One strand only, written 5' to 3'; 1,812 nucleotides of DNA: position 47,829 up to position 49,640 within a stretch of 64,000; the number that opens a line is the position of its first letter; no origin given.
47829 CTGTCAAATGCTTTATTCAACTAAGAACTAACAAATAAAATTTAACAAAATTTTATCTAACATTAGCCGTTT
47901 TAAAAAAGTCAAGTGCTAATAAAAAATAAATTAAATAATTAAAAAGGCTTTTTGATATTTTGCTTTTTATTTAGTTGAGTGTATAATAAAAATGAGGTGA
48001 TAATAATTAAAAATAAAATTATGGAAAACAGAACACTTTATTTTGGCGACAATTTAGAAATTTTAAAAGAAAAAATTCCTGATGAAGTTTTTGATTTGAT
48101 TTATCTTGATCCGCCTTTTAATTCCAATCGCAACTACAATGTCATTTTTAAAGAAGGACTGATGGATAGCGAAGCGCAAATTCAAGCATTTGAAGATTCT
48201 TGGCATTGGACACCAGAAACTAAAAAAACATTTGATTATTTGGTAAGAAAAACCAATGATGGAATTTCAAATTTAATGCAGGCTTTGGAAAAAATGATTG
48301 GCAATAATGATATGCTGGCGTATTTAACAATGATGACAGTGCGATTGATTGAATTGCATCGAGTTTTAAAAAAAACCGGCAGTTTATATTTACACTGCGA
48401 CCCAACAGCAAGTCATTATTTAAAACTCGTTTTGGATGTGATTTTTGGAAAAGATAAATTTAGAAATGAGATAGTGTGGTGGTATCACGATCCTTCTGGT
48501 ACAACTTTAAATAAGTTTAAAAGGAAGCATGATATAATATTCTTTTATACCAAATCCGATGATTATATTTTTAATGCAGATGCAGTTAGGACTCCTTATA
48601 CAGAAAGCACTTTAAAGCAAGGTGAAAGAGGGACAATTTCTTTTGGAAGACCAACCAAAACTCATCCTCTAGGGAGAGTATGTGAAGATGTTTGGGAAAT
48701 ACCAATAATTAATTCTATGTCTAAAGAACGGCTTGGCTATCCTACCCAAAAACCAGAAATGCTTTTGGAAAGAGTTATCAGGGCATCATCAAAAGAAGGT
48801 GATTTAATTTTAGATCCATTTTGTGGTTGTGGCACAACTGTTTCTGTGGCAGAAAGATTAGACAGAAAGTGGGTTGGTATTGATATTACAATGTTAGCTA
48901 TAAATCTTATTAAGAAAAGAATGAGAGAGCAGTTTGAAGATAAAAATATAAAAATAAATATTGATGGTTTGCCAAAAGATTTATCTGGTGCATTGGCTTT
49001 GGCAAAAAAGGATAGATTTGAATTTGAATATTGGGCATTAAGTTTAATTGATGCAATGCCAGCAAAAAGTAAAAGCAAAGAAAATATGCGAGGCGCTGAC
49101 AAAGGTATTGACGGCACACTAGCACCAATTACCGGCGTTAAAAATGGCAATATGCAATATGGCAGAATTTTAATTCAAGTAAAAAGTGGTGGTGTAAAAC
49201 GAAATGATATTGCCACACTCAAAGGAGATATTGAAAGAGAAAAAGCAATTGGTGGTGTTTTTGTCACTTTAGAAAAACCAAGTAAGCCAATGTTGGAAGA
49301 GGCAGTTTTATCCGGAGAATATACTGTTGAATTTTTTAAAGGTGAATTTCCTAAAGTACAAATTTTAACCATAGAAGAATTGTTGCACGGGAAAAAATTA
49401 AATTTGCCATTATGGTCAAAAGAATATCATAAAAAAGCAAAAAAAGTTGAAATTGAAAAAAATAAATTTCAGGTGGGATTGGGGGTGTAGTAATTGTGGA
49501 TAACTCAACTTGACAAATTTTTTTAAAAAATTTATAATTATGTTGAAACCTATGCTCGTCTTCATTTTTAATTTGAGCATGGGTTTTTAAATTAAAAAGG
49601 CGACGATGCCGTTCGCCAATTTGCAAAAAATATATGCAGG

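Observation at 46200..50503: About 4.3 kb accessory insertion splitting the conserved fusA-tuf linkage, carrying a defence-like gene set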

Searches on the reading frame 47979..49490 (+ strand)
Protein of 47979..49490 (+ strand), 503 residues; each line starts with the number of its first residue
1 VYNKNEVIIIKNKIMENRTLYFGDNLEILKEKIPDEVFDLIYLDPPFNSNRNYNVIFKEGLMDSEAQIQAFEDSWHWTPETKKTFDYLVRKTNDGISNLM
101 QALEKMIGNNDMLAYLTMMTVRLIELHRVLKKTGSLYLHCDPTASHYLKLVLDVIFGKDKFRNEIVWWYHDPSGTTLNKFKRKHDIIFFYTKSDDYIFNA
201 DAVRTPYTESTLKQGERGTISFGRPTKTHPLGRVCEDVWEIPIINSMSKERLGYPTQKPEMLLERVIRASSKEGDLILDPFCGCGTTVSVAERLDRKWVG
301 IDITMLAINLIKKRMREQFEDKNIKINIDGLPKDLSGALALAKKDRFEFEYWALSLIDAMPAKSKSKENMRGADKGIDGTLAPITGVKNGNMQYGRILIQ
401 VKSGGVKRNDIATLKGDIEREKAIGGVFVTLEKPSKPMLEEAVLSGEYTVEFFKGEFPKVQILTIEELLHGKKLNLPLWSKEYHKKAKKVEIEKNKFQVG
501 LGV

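Call 3: search_protein_families(library=pfam, proteins=[window:47979-49490:+], max_evalue=0.1)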
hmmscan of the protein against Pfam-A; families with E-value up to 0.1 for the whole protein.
window:47979-49490:+ (503 aa): 8 families
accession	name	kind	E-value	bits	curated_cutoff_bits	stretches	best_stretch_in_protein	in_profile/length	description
PF01555.25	N6_N4_Mtase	-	2.1e-52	178.7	26.7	1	39-312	2-220/221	DNA methylase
PF22722.2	NA-iREase1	-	1.1e-08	35.4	27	1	386-469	32-105/106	NACHT-associated inactive Restriction Endonuclease 1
PF04471.18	Mrr_cat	-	5.8e-08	33.3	21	1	345-442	5-97/115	Restriction endonuclease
PF13847.12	Methyltransf_31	-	3.3e-05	24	27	1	272-325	2-57/145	Methyltransferase domain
PF03602.21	Cons_hypoth95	-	0.00011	22.4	24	1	19-86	94-166/182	Conserved hypothetical protein 95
PF02086.21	MethyltransfD12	-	0.0021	18.3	22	0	8-68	148-207/253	D12 class N6 adenine-specific DNA methyltransferase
PF13649.12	Methyltransf_25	-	0.024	15.7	27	0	277-318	1-44/97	Methyltransferase domain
PF01170.24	UPF0020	-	0.036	14.2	22.3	1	268-287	23-42/197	RMKL-like, methyltransferase domain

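Call 4: search_protein_families(library=padloc, proteins=[window:47979-49490:+], max_evalue=0.1)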
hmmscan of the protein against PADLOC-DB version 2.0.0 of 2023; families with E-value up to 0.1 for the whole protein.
window:47979-49490:+ (503 aa): 76 families (the best 25 are shown)
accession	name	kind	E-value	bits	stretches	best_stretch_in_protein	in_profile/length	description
PDLC03339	MTase_II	-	1.9e-63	212.6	2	110-319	55-275/399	Type II methyltransferase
PDLC03300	MTase_II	-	1e-56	190.2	1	22-320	16-281/302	Type II methyltransferase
PDLC03299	MTase_II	-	1e-49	167.7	2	105-326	51-270/296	Type II methyltransferase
PDLC03354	MTase_II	-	7.3e-45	151.7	3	93-213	104-225/425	Type II methyltransferase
PDLC03371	MTase_II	-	7.5e-45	151.5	1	15-318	8-255/260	Type II methyltransferase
PDLC03633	MTase_III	-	4.7e-43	145.8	1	114-317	150-355/616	Type III methyltransferase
PDLC03636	MTase_III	-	7e-35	118.8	3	247-322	337-412/575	Type III methyltransferase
PDLC03320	MTase_II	-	4e-34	116.1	1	129-318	93-277/289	Type II methyltransferase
PDLC03638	MTase_III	-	3.7e-33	112.8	3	247-317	608-679/816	Type III methyltransferase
PDLC03387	MTase_II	-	7.3e-33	111.9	2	162-324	143-284/289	Type II methyltransferase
PDLC03635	MTase_III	-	1e-31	108.4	2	235-309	490-565/708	Type III methyltransferase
PDLC03644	MTase_III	-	1.8e-29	100.9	3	115-211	109-202/542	Type III methyltransferase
PDLC03216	MTase_II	-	1e-26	91.8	2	238-324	173-264/364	Type II methyltransferase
PDLC03353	MTase_II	-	5.5e-26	89.7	1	13-318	5-251/260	Type II methyltransferase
PDLC03230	MTase_II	-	8.5e-26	89.1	1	114-316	78-283/360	Type II methyltransferase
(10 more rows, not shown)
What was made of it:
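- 48021..49490 (+): Beta-class N6-adenine-type DNA methyltransferase (residues 1 to about 320; motif IV DPPF, motif I FCGCGTT) fused to a C-terminal Mrr/MspJI-like PD-(D/E)xK domain (about 320-460; D360, D364, Q386-x-K388). Pfam (call 3) and PADLOC MTase_II 1.9e-63 (call 4).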

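Call 6: search_protein_families(library=ncbifam, proteins=[window:47979-49490:+], max_evalue=0.1)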
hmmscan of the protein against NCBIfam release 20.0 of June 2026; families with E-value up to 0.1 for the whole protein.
window:47979-49490:+ (503 aa): 11 families
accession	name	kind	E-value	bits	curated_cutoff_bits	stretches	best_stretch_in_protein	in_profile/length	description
NF008572.0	PRK11524.1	equivalog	1.2e-37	129.6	292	2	103-317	49-258/294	adenine-specific DNA-methyltransferase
NF050803.1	DnaMtaseCcrMCaul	equivalog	6.6e-24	84.5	830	1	251-318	183-250/350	adenine-specific DNA-methyltransferase CcrM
NF010253.0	PRK13699.1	subfamily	6.5e-08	32.5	244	1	254-303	144-193/226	DNA methyltransferase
TIGR00095.1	TIGR00095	equivalog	1.6e-05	24.6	117.5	1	15-99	102-188/194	16S rRNA (guanine(966)-N(2))-methyltransferase RsmD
NF047732.1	tRNAMtaseTrm5bMeth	equivalog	0.00013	21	500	1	267-351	192-276/337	tRNA (guanine(37)-N1)-methyltransferase Trm5b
NF011529.0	PRK14968.1-3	equivalog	0.0016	17.9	162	1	252-327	16-87/198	putative methyltransferase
NF045667.1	MTase_DVU1556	equivalog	0.0024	17.3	155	1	269-314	18-64/213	DVU_1556 family methyltransferase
TIGR01177.1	TIGR01177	hypoth_equivalog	0.01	15.2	316.55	1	270-304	179-213/330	TIGR01177 family methyltransferase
NF008748.0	PRK11783.1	equivalog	0.013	13.7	466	0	16-51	592-625/704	bifunctional 23S rRNA (guanine(2069)-N(7))-methyltransferase RlmK/23S rRNA (guanine(2445)-N(2))-methyltransferase RlmL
TIGR01934.1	MenG_MenH_UbiE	subfamily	0.031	13.6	158.35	0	269-325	35-91/223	ubiquinone/menaquinone biosynthesis methyltransferase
NF001244.0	PRK00216.1-5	equivalog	0.032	13.5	216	0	269-325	44-103/236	bifunctional demethylmenaquinone methyltransferase/2-methoxy-6-polyprenyl-1,4-benzoquinol methylase UbiE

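Call 10: find_encoding_contigs(protein=window:47979-49490:+, flank=10000, max_places=10)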
Protein window:47979-49490:+ (503 aa): no gene with exactly this product is on record in the collection.
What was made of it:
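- Tried and rejected: An exact look-up of the 503-aa GTG-start methyltransferase found nothing (call 10).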

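Call 18: find_homologous_proteins(query=window:48021-49490:+, max_evalue=1e-10)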
Query window:48021-49490:+ (489 aa): 8000 proteins with E <= 1e-10 among 8000 candidates; the best 120 are listed.
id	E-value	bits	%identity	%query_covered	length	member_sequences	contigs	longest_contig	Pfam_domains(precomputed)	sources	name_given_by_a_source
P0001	0.0e+0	1109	99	100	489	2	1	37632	PF22722.3,PF04471.19,PF01555.25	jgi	-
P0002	2.9e-248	842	76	100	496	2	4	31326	PF13847.13,PF22722.3,PF04471.19,PF01555.25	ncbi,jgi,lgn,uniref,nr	ncbi:site-specific DNA-methyltransferase [Candidatus Falkowbacteria bacterium CG10_big_fil_rev_8_21_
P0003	2.4e-235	800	77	56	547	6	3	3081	PF22722.3,PF04471.19,PF01555.25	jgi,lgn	jgi:site-specific DNA-methyltransferase (adenine-specific)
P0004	3.7e-234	796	67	100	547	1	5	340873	PF13847.13,PF02086.22,PF22722.3,PF04471.19,PF01555.25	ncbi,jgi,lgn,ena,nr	ncbi:MAG TPA: DNA methyltransferase [bacterium]|nr:DNA methyltransferase [bacterium]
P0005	4.0e-234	796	71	100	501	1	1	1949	PF22722.3,PF04471.19,PF01555.25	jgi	-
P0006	3.1e-217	740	68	99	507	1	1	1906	PF22722.3,PF04471.19,PF01555.25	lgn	-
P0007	6.1e-213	726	66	100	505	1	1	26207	PF22722.3,PF04471.19,PF01555.25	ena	-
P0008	1.1e-212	725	64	100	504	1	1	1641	PF22722.3,PF04471.19,PF01555.25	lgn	-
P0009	7.7e-211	719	63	100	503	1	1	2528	PF22722.3,PF04471.19,PF01555.25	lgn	-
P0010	2.2e-209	714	65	100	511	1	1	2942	PF22722.3,PF04471.19,PF01555.25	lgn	-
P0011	1.4e-207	708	65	100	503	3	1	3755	PF02086.22,PF22722.3,PF04471.19,PF01555.25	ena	-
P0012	1.5e-207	708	63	99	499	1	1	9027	PF22722.3,PF04471.19,PF01555.25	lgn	-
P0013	3.6e-206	703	65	100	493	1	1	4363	PF02086.22,PF22722.3,PF04471.19,PF01555.25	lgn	-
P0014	4.5e-206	703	63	100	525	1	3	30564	PF22722.3,PF04471.19,PF01555.25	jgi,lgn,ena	-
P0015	5.1e-206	703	63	99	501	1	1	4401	PF22722.3,PF04471.19,PF01555.25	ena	-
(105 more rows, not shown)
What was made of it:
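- CPR homologues are unusually conserved (57-77% identical across many candidate phyla, call 18), unlike fast-diversifying restriction-modification specificities.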

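Call 19: find_encoding_contigs(protein=P0002, flank=8000, max_places=4)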
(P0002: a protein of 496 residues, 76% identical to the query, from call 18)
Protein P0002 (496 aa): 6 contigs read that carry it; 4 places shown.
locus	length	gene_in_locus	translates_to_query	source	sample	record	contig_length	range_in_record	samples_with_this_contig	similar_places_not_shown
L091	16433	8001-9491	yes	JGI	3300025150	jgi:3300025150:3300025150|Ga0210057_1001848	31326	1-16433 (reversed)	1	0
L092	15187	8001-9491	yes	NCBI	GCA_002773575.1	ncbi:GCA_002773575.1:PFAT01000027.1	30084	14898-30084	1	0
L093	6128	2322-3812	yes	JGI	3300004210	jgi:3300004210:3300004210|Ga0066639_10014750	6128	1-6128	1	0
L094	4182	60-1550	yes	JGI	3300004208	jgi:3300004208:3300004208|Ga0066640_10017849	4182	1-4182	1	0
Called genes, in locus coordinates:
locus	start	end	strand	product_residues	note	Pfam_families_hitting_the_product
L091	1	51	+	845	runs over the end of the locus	PF13491:FtsK_4TM, PF17854:FtsK_alpha, PF01580:FtsK_SpoIIIE, PF09397:FtsK_gamma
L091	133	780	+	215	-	PF13483:Lactamase_B_3, PF12706:Lactamase_B_2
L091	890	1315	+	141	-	-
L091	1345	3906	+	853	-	PF00521:DNA_topoisoIV, PF03989:DNA_gyraseA_C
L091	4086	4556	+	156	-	PF05991:NYN_YacP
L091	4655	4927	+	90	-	-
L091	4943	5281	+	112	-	-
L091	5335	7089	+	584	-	PF13426:PAS_9 (faint), PF13492:GAF_3 (weak), PF00512:HisKA, PF02518:HATPase_c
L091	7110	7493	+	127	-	PF00072:Response_reg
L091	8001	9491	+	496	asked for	PF13847:Methyltransf_31 (faint), PF01555:N6_N4_Mtase, PF04471:Mrr_cat, PF22722:NA-iREase1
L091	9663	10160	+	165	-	PF13274:SocA_Panacea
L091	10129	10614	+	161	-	-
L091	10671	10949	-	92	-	PF00216:Bac_DNA_binding, PF14908:HU-CCDC81_euk_1 (weak), PF18291:HU-HIG (weak)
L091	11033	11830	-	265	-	PF00149:Metallophos, PF13277:YmdB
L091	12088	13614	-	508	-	PF12072:RNase_Y_N, PF00013:KH_1, PF22891:KH_PNO1_2nd, PF08668:HDOD (faint), PF01966:HD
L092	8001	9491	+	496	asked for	PF13847:Methyltransf_31 (faint), PF01555:N6_N4_Mtase, PF04471:Mrr_cat, PF22722:NA-iREase1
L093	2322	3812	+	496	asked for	PF13847:Methyltransf_31 (faint), PF01555:N6_N4_Mtase, PF04471:Mrr_cat, PF22722:NA-iREase1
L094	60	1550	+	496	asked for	PF13847:Methyltransf_31 (faint), PF01555:N6_N4_Mtase, PF04471:Mrr_cat, PF22722:NA-iREase1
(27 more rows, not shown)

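Call 20: find_encoding_contigs(protein=P0004, flank=8000, max_places=3)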
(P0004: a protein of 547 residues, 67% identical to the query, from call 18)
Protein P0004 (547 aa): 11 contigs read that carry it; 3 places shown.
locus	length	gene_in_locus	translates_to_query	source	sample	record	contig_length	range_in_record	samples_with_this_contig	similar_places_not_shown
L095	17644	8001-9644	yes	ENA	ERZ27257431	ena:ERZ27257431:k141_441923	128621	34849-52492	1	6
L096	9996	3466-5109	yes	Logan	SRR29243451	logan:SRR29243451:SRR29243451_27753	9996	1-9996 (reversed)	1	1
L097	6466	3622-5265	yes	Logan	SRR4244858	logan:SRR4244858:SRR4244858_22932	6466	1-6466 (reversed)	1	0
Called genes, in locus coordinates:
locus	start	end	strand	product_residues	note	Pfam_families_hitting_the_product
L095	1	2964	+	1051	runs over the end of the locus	PF00580:UvrD-helicase, PF13245:AAA_19, PF13604:AAA_30 (faint), PF00580:UvrD-helicase, PF13361:UvrD_C, PF13538:UvrD_C_2 (faint), PF12705:PDDEXK_1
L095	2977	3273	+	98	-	PF05258:DciA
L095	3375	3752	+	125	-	-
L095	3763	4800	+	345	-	PF02912:Phe_tRNA-synt_N, PF01409:tRNA-synt_2d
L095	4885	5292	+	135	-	-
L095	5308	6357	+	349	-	PF00953:Glycos_transf_4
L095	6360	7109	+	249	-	PF02578:Cu-oxidase_4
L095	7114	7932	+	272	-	PF00246:Peptidase_M14, PF24827:AstE_AspA_cat (weak)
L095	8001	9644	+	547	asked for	PF02086:MethyltransfD12 (faint), PF13847:Methyltransf_31 (faint), PF01555:N6_N4_Mtase, PF04471:Mrr_cat, PF22722:NA-iREase1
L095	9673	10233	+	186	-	PF01936:NYN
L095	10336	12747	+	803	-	PF01588:tRNA_bind, PF03483:B3_4, PF03484:B5, PF17759:tRNA_synthFbeta, PF03147:FDX-ACB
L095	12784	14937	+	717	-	PF02518:HATPase_c, PF00204:DNA_gyraseB, PF01751:Toprim, PF00986:DNA_gyraseB_C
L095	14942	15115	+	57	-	-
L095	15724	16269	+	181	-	PF02357:NusG, PF00467:KOW (faint)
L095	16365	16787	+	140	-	PF03946:Ribosomal_L11_N, PF00298:Ribosomal_L11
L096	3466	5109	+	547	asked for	PF02086:MethyltransfD12 (faint), PF13847:Methyltransf_31 (faint), PF01555:N6_N4_Mtase, PF04471:Mrr_cat, PF22722:NA-iREase1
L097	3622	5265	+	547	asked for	PF02086:MethyltransfD12 (faint), PF13847:Methyltransf_31 (faint), PF01555:N6_N4_Mtase, PF04471:Mrr_cat, PF22722:NA-iREase1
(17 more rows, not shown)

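Call 56: search_solved_structures(query=window:48021-49490:+, max_evalue=0.01, show_alignments=1)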
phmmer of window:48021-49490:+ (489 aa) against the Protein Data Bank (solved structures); distinct sequences matched with E-value up to 0.01: 15.
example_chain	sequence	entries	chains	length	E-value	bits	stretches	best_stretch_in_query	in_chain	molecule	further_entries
1g60_A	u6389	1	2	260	1.1e-26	96.5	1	95-295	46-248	Adenine-specific Methyltransferase MboIIA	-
9c3u_A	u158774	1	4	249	7.1e-25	90.5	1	115-290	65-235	Methyltransferase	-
8urk_A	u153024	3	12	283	1.2e-24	89.9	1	115-291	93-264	Methyltransferase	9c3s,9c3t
1eg2_A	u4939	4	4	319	4.6e-21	78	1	101-289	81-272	MODIFICATION METHYLASE RSRI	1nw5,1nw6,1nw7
1nw8_A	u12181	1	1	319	5.1e-21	77.8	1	105-289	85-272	MODIFICATION METHYLASE RSRI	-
6pbd_A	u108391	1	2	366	1.6e-16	63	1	236-290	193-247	Modification methylase CcrMI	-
5hek_A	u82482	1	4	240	1.7e-09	39.9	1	226-302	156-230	Adenine specific DNA methyltransferase (DpnA)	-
5hfj_A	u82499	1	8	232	2.7e-09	39.2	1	226-301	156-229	Adenine specific DNA methyltransferase (DpnA)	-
4zcf_A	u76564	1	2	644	4.7e-09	38.4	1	5-184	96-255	Restriction endonuclease EcoP15I, modification subunit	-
6k0w_B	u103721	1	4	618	7.7e-09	37.7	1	3-182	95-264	Adenine specific DNA methyltransferase (Mod)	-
8s9m_A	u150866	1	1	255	2.7e-08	35.9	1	236-300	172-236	DNA cytosine-N4 methyltransferase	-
8s9n_A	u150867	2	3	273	3.2e-08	35.6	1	235-300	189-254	DNA cytosine-N4 methyltransferase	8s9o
2zie_A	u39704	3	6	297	1.7e-07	33.3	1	238-306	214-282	Putative modification methylase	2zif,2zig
1boo_A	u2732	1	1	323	2e-07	33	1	239-289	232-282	PROTEIN (N-4 CYTOSINE-SPECIFIC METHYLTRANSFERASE PVU II)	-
7dsu_A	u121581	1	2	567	9.4e-07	30.8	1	98-176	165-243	Mbo45V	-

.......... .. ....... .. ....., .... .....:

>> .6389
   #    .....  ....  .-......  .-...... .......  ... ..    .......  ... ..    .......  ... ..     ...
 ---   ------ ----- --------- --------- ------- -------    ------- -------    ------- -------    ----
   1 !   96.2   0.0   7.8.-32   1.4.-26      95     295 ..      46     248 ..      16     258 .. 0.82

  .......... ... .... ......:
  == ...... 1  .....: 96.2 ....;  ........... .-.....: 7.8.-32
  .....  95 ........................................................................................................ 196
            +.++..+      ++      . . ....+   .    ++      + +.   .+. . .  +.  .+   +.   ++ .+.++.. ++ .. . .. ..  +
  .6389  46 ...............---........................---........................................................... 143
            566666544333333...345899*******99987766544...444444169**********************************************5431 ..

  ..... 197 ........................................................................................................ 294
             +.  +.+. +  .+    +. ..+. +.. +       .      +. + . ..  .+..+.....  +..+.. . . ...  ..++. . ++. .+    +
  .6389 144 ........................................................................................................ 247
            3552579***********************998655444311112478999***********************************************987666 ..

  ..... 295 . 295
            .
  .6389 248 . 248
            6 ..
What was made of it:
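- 48021..49490 (+): Nearest solved structures are M.MboIIA (1e-26) and M.RsrI (call 56).
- On Restriction-modification system (single-chain, Type IIC/IIG-like): M.MboIIA matches at 1e-26 (call 56).
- On Mrr-type (Type IV) endonuclease: The N-terminal 320 residues are a methyltransferase (calls 3, 56).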

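Call 67: search_protein_families(library=phrogs, proteins=[window:48021-49490:+], max_evalue=0.01)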
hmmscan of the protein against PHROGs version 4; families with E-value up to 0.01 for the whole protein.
window:48021-49490:+ (489 aa): 11 families
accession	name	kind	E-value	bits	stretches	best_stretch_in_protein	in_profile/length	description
phrog_67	-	other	6.4e-67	228.2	1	1-483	121-483/743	DNA methyltransferase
phrog_498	-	other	1.1e-19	71.4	1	105-317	257-435/633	DNA methyltransferase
phrog_3008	-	other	1.9e-16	61.1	1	218-311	128-221/244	DNA methyltransferase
phrog_6952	-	other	5.3e-10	40.4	1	240-290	114-164/181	DNA methyltransferase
phrog_23085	-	unknown function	7.4e-10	39.6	1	224-308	28-112/138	-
phrog_18293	-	other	3e-09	37.9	1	236-309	42-115/119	methyltransferase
phrog_23148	-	unknown function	1.5e-07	32.6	1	240-303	85-148/165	-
phrog_6025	-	other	9.9e-07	29.5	0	101-162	58-117/192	DNA methyltransferase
phrog_18146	-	other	1.3e-06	28.6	1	224-312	33-121/452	DNA methyltransferase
phrog_12517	-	unknown function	4.9e-05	23.7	1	253-309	99-155/316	-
phrog_16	-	DNA, RNA and nucleotide metabolism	0.0013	17.9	1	249-288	857-896/986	DNA helicase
